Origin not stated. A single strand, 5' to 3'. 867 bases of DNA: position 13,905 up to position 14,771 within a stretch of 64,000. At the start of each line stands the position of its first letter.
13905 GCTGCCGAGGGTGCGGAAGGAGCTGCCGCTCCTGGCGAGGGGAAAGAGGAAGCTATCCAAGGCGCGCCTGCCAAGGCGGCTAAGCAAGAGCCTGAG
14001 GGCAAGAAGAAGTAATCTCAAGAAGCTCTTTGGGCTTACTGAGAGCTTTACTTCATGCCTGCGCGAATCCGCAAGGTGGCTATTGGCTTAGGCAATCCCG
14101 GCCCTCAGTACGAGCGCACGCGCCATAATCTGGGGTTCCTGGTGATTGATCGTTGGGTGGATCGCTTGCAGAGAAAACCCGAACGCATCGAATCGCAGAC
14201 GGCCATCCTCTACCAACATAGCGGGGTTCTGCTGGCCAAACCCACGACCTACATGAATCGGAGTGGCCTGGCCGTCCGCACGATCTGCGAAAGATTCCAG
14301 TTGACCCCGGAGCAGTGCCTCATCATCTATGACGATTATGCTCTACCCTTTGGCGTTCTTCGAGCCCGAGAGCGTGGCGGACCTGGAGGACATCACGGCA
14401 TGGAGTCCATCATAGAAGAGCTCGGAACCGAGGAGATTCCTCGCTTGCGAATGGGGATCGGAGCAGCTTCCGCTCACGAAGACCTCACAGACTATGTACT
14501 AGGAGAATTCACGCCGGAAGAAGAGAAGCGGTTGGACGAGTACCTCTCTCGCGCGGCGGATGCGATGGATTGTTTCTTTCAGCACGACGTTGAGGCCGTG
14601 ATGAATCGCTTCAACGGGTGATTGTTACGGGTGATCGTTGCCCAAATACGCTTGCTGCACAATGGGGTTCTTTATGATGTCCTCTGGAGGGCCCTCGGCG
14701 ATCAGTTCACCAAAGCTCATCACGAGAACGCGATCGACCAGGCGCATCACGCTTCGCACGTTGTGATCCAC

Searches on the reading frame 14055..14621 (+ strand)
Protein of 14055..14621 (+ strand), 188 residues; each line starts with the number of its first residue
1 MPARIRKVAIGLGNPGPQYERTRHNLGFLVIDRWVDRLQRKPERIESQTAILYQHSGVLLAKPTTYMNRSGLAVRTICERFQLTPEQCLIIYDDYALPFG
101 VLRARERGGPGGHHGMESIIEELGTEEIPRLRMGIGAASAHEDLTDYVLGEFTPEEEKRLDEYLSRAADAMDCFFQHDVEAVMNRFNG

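Call 89: search_protein_families(library=pfam, proteins=[window:14055-14621:+], max_evalue=0.01)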
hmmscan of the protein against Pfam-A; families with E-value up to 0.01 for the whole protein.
window:14055-14621:+ (188 aa): 1 family
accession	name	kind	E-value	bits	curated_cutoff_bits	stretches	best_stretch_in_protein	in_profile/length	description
PF01195.25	Pept_tRNA_hydro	-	5.5e-60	202.8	27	1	9-187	2-183/183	Peptidyl-tRNA hydrolase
